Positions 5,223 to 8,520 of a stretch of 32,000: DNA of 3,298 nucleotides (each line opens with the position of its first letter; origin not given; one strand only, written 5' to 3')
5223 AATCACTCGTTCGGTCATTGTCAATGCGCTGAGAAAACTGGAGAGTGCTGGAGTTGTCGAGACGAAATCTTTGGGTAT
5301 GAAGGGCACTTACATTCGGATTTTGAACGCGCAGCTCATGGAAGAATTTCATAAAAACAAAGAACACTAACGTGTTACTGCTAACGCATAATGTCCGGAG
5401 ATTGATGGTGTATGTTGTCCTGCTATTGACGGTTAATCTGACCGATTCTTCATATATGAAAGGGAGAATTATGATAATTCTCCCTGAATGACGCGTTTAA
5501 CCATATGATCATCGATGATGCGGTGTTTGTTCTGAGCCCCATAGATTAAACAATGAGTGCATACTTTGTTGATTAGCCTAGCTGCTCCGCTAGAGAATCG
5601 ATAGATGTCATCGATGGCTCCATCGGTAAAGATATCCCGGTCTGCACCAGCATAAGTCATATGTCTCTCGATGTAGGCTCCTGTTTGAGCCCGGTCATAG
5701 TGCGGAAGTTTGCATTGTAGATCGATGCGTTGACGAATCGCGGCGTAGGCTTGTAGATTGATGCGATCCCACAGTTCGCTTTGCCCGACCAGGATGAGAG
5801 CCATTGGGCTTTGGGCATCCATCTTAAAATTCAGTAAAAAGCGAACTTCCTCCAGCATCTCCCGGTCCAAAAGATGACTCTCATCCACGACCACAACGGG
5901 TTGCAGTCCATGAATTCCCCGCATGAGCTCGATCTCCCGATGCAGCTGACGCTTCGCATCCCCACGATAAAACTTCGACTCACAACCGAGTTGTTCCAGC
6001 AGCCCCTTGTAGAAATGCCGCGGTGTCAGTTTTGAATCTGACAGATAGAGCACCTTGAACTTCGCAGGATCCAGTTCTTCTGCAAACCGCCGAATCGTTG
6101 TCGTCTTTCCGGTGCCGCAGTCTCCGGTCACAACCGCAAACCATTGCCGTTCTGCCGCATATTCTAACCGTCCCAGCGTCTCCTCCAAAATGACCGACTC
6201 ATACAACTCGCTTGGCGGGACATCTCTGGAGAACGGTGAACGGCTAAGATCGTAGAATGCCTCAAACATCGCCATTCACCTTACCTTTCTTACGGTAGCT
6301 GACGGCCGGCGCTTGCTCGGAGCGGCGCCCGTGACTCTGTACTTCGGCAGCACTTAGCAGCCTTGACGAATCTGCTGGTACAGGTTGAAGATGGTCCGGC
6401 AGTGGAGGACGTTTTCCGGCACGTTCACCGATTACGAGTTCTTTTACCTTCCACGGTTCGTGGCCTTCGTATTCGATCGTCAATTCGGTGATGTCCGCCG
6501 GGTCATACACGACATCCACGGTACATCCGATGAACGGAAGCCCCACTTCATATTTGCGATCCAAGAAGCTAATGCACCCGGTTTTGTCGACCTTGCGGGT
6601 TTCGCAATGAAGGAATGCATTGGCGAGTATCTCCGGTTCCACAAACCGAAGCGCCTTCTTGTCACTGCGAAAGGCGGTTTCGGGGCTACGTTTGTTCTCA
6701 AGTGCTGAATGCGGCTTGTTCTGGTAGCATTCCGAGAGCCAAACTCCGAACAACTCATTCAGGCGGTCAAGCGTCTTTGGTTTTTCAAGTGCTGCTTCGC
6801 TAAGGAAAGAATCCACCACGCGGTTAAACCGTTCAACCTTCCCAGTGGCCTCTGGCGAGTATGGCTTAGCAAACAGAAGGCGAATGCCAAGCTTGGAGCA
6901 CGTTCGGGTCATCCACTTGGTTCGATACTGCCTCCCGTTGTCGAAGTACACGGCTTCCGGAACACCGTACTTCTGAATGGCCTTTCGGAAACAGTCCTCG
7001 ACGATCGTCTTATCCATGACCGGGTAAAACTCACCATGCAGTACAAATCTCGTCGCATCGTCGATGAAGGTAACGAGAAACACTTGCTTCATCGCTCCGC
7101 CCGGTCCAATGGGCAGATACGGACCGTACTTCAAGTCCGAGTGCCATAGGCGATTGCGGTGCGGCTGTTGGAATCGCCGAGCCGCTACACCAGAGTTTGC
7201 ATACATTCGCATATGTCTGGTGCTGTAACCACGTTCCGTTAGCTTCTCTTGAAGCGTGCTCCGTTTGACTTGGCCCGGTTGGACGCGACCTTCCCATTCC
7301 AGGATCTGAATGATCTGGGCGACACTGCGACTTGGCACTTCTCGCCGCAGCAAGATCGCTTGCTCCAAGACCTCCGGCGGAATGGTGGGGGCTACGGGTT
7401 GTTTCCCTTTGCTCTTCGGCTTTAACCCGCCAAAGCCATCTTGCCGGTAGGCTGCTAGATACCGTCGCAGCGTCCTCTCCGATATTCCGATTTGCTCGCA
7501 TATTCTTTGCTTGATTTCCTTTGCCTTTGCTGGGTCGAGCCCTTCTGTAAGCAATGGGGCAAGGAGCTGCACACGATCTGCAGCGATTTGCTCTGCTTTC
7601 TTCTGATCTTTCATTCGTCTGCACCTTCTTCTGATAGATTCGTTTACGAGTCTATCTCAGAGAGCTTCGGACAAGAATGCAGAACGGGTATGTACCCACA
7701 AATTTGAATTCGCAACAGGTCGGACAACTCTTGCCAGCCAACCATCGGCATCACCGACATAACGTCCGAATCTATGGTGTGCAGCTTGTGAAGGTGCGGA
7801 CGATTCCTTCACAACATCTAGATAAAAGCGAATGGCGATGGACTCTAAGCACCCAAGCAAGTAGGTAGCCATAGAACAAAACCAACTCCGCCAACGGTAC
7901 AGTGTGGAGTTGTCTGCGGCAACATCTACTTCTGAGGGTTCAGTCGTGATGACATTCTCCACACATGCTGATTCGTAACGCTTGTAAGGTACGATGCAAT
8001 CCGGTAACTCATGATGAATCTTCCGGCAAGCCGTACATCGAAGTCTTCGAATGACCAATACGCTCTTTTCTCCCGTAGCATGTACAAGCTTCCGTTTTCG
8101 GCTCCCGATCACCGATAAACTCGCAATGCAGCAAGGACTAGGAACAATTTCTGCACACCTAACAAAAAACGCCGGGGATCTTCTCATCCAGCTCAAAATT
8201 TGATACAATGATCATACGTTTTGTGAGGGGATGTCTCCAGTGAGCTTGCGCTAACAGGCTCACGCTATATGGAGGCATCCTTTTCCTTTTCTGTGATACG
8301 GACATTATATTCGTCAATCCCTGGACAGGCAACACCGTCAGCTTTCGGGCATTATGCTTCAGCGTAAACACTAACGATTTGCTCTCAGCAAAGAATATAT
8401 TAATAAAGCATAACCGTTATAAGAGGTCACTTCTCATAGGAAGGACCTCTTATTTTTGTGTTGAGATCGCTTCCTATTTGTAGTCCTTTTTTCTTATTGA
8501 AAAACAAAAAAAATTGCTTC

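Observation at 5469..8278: Non-canonical gene trio (Zn-ribbon + rve DDE transposase + ExeA/TniB-class AAA+) suggests a compact TniQ/TniA/TniB-like transposition system rather than a classical IS21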

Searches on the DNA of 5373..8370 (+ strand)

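Call 10: search_dna_similar(query=window:5373-8370:+, collection=plasmids, mode=near)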
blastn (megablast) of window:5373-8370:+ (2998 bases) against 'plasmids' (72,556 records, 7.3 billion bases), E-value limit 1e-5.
No match.

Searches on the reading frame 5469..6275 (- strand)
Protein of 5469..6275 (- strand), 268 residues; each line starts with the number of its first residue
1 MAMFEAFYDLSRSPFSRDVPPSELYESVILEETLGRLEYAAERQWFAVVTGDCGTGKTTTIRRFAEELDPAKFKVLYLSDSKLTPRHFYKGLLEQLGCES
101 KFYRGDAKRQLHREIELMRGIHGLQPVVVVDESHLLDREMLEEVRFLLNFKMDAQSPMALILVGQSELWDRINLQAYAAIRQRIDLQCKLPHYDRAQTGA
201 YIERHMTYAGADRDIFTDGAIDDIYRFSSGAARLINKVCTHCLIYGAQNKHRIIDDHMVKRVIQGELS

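Call 3: search_protein_families(library=pfam, proteins=[window:5469-6275:-], max_evalue=0.1)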
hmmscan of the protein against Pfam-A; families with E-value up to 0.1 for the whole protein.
window:5469-6275:- (268 aa): 21 families
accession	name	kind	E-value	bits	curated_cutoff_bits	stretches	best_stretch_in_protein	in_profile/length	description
PF13401.12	AAA_22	-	6.3e-23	81.9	27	1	44-171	5-129/130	AAA domain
PF13604.12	AAA_30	-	1.1e-06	29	27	1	40-144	14-108/191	AAA domain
PF00004.35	AAA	-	1.2e-05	26.2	21.2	1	49-173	3-115/131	ATPase family associated with various cellular activities (AAA)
PF25199.1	nSTAND_NTPase5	-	1.3e-05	25.5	34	1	31-83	26-81/145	Novel STAND NTPase 5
PF05621.17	TniB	-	1.4e-05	25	22.4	1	43-173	34-170/189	Bacterial TniB protein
PF13191.12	AAA_16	-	1.6e-05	25.9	32.6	1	45-150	25-158/167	AAA ATPase domain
PF01637.24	ATPase_2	-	9.7e-05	22.7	33.2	1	33-82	7-58/225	ATPase domain predominantly from Archaea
PF09848.15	SLFN-g3_helicase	-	0.00024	20.9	24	1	47-139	4-94/354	Schlafen group 3, DNA/RNA helicase domain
PF13245.12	AAA_19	-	0.00084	20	25.1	1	46-82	13-51/134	AAA domain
PF04851.21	ResIII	-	0.0018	18.7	22.5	1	31-110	13-95/164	Type III restriction enzyme, res subunit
PF12775.13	AAA_7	-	0.0026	17.7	25.8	1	47-84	36-73/181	P-loop containing dynein motor region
PF00437.27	T2SSE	-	0.0057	15.8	24.9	1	39-80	137-178/370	Type II/IV secretion system protein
PF20720.3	nSTAND3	-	0.0059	16.8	27.2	1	42-81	15-54/155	Novel STAND NTPase 3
PF13238.12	AAA_18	-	0.0072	17.2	29.4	1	48-182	2-118/128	AAA domain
PF25201.1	nSTAND6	-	0.028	14.9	27.7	1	46-136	20-113/148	Novel STAND NTPase 6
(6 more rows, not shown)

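Call 4: search_protein_families(library=ncbifam, proteins=[window:5469-6275:-], max_evalue=0.1)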
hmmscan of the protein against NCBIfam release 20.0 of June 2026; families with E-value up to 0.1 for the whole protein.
window:5469-6275:- (268 aa): 12 families
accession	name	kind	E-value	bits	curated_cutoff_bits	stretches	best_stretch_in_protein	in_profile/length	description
TIGR03015.1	pepcterm_ATPase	hypoth_equivalog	1.4e-44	152.6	324.5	1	3-264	1-264/269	XrtA/PEP-CTERM system-associated ATPase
NF001624.0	PRK00411.1-2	subfamily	0.004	16.1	354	1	46-77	54-85/374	ORC1-type DNA replication protein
TIGR01447.1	recD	equivalog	0.0041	15.8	310.15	1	41-64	160-183/597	exodeoxyribonuclease V subunit alpha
NF010248.0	PRK13695.1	equivalog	0.018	14.8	156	1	48-75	7-34/180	NTPase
TIGR02881.1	spore_V_K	equivalog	0.024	13.7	422.95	0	24-65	21-63/261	stage V sporulation protein K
NF003296.0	PRK04296.1-1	equivalog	0.031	14.3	183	0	42-149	6-106/195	thymidine kinase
NF001623.0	PRK00411.1-1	equivalog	0.033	12.9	311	1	47-69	61-83/411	ORC1-type DNA replication protein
TIGR01448.2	helicase_RecD2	equivalog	0.04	12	500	0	44-67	331-354/713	SF1B family DNA helicase RecD2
TIGR03707.1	PPK2_P_aer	equivalog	0.062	13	301.8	1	42-80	29-67/230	polyphosphate kinase 2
NF041000.1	ATPase_ComGA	equivalog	0.069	12.1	300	1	30-75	113-160/267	competence type IV pilus ATPase ComGA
NF045823.1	PthPhpthDimycoMt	equivalog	0.08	12.1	300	0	135-189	15-68/256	phthiotriol/phenolphthiotriol dimycocerosates methyltransferase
TIGR00064.1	ftsY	equivalog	0.092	12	260.7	0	40-76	75-111/279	signal recognition particle-docking protein FtsY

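Call 19: search_solved_structures(query=window:5469-6275:-, max_evalue=0.01)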
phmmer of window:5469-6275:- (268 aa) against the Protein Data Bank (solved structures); distinct sequences matched with E-value up to 0.01: 3.
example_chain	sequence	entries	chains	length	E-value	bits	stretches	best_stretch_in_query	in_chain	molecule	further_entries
8s0e_G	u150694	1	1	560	0.00075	22.6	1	47-226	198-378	Cell division control protein 6 homolog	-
8rwv_F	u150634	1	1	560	0.00075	22.6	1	47-226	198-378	Cell division control protein 6 homolog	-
8xvb_A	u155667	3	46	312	0.0014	21.7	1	21-167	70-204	ATP-dependent target DNA activator B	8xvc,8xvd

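Call 48: search_dna_similar(query=window:5469-6275:-, collection=plasmids, mode=protein, max_rows=60, rows=spread, max_evalue=0.001)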
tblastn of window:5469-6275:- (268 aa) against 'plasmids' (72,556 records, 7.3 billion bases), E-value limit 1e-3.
Records with a match: 121; places in all: 151; records where one place covers at least 80% of the query: 106.
Best place of each record, by identity: 60-80% 3; <60% 118.
By first word of the organism name: Cupriavidus 20; Streptomyces 18; Rhodococcus 14; Mycobacterium 6; Geobacillus 4; Thioclava 4; Nitratidesulfovibrio 4; Roseobacter 4; Clostridium 3; Rhodovulum 3; and 37 more.
By predicted mobility (MOB-suite, as given by PLSDB): non-mobilizable 75; mobilizable 31; conjugative 15.
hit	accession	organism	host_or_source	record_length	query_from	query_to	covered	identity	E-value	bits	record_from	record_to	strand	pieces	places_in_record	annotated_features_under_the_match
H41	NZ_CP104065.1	Alicyclobacillus dauci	cell culture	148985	3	268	99%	79.7%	1e-146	460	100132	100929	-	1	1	AAA family ATPase | DDE-type integrase/transposase/recombinase | DUF5348 domain-containing protein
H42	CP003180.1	Sulfobacillus acidophilus DSM 10332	coal spoil heap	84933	3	266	99%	70.1%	3e-127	405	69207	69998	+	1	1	hypothetical protein (x2)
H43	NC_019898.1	Thermobacillus composti KWC4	-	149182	14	263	93%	38.9%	9e-44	165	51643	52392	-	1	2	AAA family ATPase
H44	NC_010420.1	Geobacillus stearothermophilus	geothermal site near the Baltic Sea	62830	3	260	96%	35.3%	2e-46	172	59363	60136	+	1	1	AAA family ATPase | IS481 family transposase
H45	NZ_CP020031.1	Geobacillus thermodenitrificans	-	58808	2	260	97%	34.4%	4e-45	169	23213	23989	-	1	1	AAA family ATPase | IS481 family transposase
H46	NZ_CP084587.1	Mycobacterium intracellulare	water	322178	4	264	97%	33.7%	1e-40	155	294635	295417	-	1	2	AAA family ATPase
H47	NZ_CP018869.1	Sporosarcina sp. P37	cell culture,Base of single tree in ...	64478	2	264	98%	33.1%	3e-44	166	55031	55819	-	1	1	AAA family ATPase | DDE-type integrase/transposase/recombinase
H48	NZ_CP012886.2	Mycobacterium intracellulare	sputum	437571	4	264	97%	33.0%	4e-40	154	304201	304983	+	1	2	AAA family ATPase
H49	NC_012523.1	Rhodococcus opacus B4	-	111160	4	264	97%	31.8%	2e-38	149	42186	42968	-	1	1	AAA family ATPase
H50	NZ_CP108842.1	Streptomyces chartreusis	-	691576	5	263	97%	32.0%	4e-42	160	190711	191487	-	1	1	AAA family ATPase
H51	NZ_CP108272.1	Streptomyces sp. NBC_00045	-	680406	4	263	97%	31.5%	7e-41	157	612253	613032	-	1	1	AAA family ATPase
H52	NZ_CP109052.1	Streptomyces subrutilus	-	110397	4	263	97%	31.2%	1e-40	156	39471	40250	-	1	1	AAA family ATPase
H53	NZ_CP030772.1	Streptomyces sp. YIM 121038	pure culture,soil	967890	13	263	94%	32.3%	1e-39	153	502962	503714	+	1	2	none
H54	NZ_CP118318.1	Rhodococcus sp. DK180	pure culture,crude oil-contaminated soil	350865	4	256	94%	31.6%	1e-36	144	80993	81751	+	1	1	AAA family ATPase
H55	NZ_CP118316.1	Rhodococcus sp. DK180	pure culture,crude oil-contaminated soil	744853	4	256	94%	31.6%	1e-36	144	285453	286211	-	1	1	AAA family ATPase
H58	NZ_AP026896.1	Aeromonas caviae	Microbe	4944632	3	254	94%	31.5%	7e-25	110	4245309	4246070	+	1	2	none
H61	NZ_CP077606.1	Clostridium tagluense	single colony,lamb meat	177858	1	259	97%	29.7%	3e-34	137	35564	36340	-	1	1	AAA family ATPase | DDE-type integrase/transposase/recombinase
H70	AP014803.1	Rhodovulum sulfidophilum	-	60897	2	263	98%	27.1%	1e-19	96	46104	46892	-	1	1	exeA: general secretion pathway protein A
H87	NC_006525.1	Cupriavidus metallidurans CH34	-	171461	6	258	94%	22.2%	7e-6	54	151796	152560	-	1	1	AAA family ATPase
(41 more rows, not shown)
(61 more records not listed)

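Call 50: get_annotated_region(hit=H87, flank=3500)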
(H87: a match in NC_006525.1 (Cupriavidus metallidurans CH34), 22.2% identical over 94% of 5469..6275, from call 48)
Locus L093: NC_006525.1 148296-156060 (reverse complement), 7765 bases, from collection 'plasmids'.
description: Cupriavidus metallidurans CH34 plasmid pMOL28, complete sequence
organism: Cupriavidus metallidurans CH34 (NCBI taxid 266264)
taxonomy: Bacteria; Pseudomonadota; Betaproteobacteria; Burkholderiales; Burkholderiaceae; Cupriavidus; Cupriavidus metallidurans; Cupriavidus metallidurans CH34
host: -; source: -; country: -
typing (MOB-suite, as given by PLSDB): conjugative; replicon rep_cluster_591; relaxase MOBH; mating-pair formation MPF_T
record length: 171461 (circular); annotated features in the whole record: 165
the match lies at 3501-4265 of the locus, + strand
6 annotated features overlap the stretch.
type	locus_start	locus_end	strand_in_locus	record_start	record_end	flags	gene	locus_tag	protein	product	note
CDS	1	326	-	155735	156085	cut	-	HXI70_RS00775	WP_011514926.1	hypothetical protein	-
CDS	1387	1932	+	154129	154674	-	-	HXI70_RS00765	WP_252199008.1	transposase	-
CDS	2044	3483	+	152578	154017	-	-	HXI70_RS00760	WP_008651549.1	IS481 family transposase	-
CDS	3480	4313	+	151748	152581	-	-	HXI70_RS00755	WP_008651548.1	AAA family ATPase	-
CDS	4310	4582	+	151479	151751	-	-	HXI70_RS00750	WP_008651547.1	hypothetical protein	-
CDS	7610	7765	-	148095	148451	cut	-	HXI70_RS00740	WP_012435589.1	cupin domain-containing protein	-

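Call 53: search_protein_families(library=pfam, proteins=[L093:1387-1932:+, L093:2044-3483:+, L093:3480-4313:+, L093:4310-4582:+], max_evalue=0.01)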
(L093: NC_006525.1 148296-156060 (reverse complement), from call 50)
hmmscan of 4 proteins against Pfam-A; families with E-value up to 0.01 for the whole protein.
L093:1387-1932:+ (181 aa): 0 families

L093:2044-3483:+ (479 aa): 4 families
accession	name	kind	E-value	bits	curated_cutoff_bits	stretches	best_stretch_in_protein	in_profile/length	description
PF00665.32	rve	-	1.3e-10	41.9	32.6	1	179-278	6-102/102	Integrase core domain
PF24764.1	rva_4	-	1.7e-06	28.3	26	1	172-298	2-119/194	Integrase core domain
PF13683.12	rve_3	-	1.3e-05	25.3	26.5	1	267-320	2-52/67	Integrase core domain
PF13565.12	HTH_32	-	0.00018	22.4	33.7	1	60-139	2-73/73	Homeodomain-like domain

L093:3480-4313:+ (277 aa): 6 families
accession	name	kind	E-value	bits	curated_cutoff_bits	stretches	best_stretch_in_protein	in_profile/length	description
PF13401.12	AAA_22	-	6e-20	72.3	27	1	46-176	4-129/130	AAA domain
PF13191.12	AAA_16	-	1.1e-05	26.5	32.6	1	45-161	22-164/167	AAA ATPase domain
PF13245.12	AAA_19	-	0.0012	19.4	25.1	1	46-170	10-125/134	AAA domain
PF00004.35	AAA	-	0.0051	17.7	21.2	0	51-142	2-70/131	ATPase family associated with various cellular activities (AAA)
PF24883.2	NPHP3_N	-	0.0056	17.3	24.8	0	47-72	22-47/164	Nephrocystin 3, N-terminal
PF13604.12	AAA_30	-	0.008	16.4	27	0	44-156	15-115/191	AAA domain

L093:4310-4582:+ (90 aa): 0 families

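Call 72: get_annotated_region(hit=H58, flank=4000)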
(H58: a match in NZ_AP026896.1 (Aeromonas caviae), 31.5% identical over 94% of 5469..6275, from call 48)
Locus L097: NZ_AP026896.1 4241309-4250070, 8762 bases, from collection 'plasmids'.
description: Aeromonas caviae strain KAM479 plasmid pKAM479_3, complete sequence
organism: Aeromonas caviae (NCBI taxid 648)
taxonomy: Bacteria; Pseudomonadota; Gammaproteobacteria; Aeromonadales; Aeromonadaceae; Aeromonas; Aeromonas caviae
host: -; source: Microbe; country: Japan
typing (MOB-suite, as given by PLSDB): non-mobilizable
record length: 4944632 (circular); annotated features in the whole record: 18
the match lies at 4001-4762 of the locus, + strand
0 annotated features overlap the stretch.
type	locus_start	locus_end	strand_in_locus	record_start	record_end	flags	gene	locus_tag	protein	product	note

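Call 89: get_annotated_region(hit=H70, flank=3500)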
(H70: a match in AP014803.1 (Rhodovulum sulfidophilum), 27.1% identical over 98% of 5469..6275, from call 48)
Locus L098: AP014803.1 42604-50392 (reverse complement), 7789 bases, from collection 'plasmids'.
description: Rhodovulum sulfidophilum plasmid Plasmid3 DNA, complete genome, strain: DSM 2351
organism: Rhodovulum sulfidophilum (NCBI taxid 35806)
taxonomy: Bacteria; Pseudomonadota; Alphaproteobacteria; Rhodobacterales; Paracoccaceae; Rhodovulum; Rhodovulum sulfidophilum
host: -; source: -; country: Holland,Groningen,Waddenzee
typing (MOB-suite, as given by PLSDB): non-mobilizable; replicon rep_cluster_252
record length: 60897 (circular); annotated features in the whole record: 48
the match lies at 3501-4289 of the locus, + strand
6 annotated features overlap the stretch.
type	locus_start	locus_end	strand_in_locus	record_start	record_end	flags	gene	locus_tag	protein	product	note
CDS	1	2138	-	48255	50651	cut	-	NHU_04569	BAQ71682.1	tetratricopeptide repeat domain protein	-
CDS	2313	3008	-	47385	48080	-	-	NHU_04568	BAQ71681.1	undecaprenyl-phosphate galactose phosphotransferase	-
CDS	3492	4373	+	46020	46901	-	exeA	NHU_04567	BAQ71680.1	general secretion pathway protein A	-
CDS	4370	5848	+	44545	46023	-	-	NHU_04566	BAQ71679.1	hypothetical protein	-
CDS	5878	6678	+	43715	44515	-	-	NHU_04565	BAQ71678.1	exopolysaccharide biosynthesis protein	-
CDS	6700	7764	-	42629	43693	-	-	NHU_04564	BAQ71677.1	hypothetical protein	-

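Call 90: get_annotated_region(hit=H46, flank=3500)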
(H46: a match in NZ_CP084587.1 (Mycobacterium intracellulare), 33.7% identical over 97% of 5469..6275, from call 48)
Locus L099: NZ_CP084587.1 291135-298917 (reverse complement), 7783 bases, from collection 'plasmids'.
description: Mycobacterium intracellulare subsp. chimaera strain 852 plasmid unnamed1, complete sequence
organism: Mycobacterium intracellulare (NCBI taxid 222805)
taxonomy: Bacteria; Actinomycetota; Actinomycetes; Mycobacteriales; Mycobacteriaceae; Mycobacterium; Mycobacterium intracellulare
host: -; source: water; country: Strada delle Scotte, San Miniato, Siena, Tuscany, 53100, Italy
typing (MOB-suite, as given by PLSDB): mobilizable; relaxase MOBP
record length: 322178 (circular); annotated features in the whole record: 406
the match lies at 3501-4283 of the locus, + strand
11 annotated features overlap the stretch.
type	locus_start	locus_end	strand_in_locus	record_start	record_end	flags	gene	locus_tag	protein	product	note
CDS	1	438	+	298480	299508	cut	-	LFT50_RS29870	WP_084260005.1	C40 family peptidase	GO:0006508 - proteolysis [Evidence IEA]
CDS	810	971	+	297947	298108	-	-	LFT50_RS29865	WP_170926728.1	hypothetical protein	-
CDS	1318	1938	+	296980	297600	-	-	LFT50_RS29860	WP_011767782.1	helix-turn-helix domain-containing protein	-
CDS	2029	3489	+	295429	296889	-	-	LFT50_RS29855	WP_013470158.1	DDE-type integrase/transposase/recombinase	GO:0015074 - DNA integration [Evidence IEA]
CDS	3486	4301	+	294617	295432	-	-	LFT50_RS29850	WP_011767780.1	AAA family ATPase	-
CDS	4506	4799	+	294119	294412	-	-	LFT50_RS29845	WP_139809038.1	hypothetical protein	-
CDS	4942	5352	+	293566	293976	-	-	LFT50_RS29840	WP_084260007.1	hypothetical protein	-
CDS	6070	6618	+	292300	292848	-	-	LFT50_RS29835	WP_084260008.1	MerR family transcriptional regulator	GO:0006355 - regulation of DNA-templated transcription [Evidence IEA]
CDS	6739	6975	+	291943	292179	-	-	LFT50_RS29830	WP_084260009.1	hypothetical protein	-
CDS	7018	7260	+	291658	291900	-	-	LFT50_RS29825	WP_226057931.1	hypothetical protein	-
CDS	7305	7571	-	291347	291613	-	-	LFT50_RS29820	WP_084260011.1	hypothetical protein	-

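Call 91: get_annotated_region(hit=H61, flank=3500)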
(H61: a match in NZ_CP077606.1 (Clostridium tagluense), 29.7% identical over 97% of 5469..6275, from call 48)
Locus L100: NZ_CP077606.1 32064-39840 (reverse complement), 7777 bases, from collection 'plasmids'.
description: Clostridium tagluense strain CM008 plasmid pCM008-A, complete sequence
organism: Clostridium tagluense (NCBI taxid 360422)
taxonomy: Bacteria; Bacillota; Clostridia; Eubacteriales; Clostridiaceae; Clostridium; Clostridium tagluense
host: -; source: single colony,lamb meat; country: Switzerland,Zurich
typing (MOB-suite, as given by PLSDB): non-mobilizable
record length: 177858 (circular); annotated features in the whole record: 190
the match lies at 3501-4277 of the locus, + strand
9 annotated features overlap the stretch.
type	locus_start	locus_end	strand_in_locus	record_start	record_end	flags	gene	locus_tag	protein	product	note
CDS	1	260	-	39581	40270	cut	-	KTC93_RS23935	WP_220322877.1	response regulator transcription factor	GO:0000160 - phosphorelay signal transduction system [Evidence IEA]; GO:0006355 - regulation of DNA-templated ...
CDS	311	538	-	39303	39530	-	-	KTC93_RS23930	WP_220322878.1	hypothetical protein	-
CDS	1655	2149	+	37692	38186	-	-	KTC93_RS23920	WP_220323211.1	DUF6431 domain-containing protein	-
CDS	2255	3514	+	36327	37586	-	-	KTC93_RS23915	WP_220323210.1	DDE-type integrase/transposase/recombinase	GO:0015074 - DNA integration [Evidence IEA]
CDS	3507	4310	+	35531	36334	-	-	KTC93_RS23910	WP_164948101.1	AAA family ATPase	-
CDS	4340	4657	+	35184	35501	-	-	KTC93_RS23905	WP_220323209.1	DUF6618 family protein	-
CDS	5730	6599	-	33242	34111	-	-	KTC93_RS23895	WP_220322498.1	AraC family transcriptional regulator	-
CDS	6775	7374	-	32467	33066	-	-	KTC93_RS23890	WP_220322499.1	DJ-1/PfpI family protein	-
CDS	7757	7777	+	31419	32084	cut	-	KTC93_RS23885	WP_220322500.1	response regulator transcription factor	GO:0000160 - phosphorelay signal transduction system [Evidence IEA]; GO:0006355 - regulation of DNA-templated ...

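Call 99: search_protein_families(library=ncbifam, proteins=[L093:2044-3483:+, L093:3480-4313:+], max_evalue=0.001)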
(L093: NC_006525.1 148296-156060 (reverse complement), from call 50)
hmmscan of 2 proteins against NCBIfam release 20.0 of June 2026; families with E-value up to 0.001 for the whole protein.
L093:2044-3483:+ (479 aa): 3 families
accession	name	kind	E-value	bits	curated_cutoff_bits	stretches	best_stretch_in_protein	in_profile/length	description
NF033577.2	transpos_IS481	equivalog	2e-37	129.3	224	1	53-338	23-284/284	IS481 family transposase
NF033516.0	transpos_IS3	equivalog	6e-18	65.2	160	1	131-325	167-354/369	IS3 family transposase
NF033594.2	transpos_ISNCY_2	equivalog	1.5e-07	30.9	250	1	128-383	89-329/368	ISNCY family transposase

L093:3480-4313:+ (277 aa): 1 family
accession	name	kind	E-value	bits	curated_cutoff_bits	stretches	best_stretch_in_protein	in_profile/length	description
TIGR03015.1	pepcterm_ATPase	hypoth_equivalog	1.8e-23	83.4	324.5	1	9-256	5-252/269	XrtA/PEP-CTERM system-associated ATPase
